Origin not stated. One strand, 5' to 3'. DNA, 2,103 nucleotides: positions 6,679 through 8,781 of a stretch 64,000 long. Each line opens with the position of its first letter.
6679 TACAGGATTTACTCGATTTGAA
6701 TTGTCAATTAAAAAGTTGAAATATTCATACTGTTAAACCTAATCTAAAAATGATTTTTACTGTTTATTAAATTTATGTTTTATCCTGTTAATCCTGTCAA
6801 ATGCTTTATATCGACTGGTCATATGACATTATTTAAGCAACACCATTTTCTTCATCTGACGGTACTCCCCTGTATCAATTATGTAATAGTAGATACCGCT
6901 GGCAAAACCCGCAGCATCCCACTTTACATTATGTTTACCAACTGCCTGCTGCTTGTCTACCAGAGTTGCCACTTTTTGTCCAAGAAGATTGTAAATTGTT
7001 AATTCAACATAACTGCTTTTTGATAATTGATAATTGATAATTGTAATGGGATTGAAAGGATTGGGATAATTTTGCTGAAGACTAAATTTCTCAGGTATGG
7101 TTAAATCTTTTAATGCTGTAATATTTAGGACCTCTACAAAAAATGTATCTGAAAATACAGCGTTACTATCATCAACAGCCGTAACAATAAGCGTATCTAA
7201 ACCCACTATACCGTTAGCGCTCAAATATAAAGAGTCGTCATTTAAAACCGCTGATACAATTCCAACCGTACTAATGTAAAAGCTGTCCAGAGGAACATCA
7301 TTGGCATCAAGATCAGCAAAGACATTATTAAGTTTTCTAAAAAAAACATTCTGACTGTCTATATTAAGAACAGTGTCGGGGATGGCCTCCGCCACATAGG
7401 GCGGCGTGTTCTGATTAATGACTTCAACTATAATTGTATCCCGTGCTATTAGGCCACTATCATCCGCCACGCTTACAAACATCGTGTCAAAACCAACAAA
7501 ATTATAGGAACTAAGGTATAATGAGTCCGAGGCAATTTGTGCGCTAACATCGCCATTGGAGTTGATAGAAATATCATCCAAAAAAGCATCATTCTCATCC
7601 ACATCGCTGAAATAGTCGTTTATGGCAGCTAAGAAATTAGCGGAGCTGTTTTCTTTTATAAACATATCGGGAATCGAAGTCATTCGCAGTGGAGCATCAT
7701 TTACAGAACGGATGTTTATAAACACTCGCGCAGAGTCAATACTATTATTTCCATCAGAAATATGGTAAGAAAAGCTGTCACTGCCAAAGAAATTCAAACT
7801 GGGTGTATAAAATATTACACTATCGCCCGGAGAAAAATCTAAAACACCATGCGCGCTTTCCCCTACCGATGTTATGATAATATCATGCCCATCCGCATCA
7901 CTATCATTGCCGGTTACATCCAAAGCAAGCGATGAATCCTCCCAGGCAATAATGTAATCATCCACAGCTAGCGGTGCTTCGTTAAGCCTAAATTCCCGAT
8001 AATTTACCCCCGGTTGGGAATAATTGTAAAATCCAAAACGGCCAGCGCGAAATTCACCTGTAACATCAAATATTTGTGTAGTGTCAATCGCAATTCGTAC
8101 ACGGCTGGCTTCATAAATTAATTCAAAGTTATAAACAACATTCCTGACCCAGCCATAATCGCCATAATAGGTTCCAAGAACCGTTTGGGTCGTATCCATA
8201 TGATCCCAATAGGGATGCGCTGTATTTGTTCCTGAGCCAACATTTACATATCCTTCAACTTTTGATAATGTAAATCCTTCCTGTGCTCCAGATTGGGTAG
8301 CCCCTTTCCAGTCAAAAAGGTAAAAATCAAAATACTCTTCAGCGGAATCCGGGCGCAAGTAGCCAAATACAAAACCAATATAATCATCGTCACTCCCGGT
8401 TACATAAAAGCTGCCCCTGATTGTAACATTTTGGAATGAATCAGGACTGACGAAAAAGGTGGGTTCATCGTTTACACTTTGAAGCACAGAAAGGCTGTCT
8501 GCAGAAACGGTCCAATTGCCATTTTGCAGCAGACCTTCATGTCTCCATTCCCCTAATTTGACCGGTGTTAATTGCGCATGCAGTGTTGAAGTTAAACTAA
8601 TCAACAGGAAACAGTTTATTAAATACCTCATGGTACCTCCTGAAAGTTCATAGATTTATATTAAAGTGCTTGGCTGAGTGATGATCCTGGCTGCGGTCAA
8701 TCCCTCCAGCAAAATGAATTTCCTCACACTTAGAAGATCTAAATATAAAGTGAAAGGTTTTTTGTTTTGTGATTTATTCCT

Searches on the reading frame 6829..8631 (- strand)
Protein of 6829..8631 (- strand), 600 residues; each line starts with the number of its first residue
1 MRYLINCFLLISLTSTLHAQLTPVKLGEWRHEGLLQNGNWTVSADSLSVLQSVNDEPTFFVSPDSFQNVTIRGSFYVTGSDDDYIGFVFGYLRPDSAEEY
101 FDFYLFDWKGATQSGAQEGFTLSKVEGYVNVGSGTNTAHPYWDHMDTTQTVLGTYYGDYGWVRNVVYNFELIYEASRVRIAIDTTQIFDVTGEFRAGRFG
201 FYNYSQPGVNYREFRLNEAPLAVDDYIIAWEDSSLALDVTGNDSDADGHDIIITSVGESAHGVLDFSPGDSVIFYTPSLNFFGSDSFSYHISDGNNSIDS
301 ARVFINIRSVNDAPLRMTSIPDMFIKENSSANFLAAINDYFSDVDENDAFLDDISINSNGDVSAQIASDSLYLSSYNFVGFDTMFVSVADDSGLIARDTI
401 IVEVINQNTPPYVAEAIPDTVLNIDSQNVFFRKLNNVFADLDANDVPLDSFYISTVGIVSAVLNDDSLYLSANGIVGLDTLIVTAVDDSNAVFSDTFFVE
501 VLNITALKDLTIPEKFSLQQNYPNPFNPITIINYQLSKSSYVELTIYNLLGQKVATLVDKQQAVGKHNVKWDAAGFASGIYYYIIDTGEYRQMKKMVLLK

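Call 9: search_protein_families(library=pfam, proteins=[window:6829-8631:-], max_evalue=0.01)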
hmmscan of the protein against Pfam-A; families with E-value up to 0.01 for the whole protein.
window:6829-8631:- (600 aa): 7 families
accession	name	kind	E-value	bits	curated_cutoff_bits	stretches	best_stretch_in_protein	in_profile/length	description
PF17963.7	Big_9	-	1.4e-19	71.2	23.6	1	217-305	1-88/89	Bacterial Ig domain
PF05735.19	TSP_C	-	6.7e-18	65.6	25.6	1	37-214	3-192/198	Thrombospondin C-terminal region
PF17892.7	Cadherin_5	-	4.1e-13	49.4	26.5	1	217-307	2-97/98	Cadherin-like domain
PF18962.6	Por_Secre_tail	-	1.1e-10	42.1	27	1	522-597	2-74/75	Secretion system C-terminal sorting domain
PF17803.7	Cadherin_4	-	7.6e-09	36.4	25.1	1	217-271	11-68/71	Bacterial cadherin-like domain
PF13860.13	FlgD_ig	-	6.1e-05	23.4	27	1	536-582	19-70/79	FlgD Ig-like domain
PF13585.12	CHU_C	-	0.00015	22.3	27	1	532-595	21-81/86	CHU_C Type IX secretion signal domain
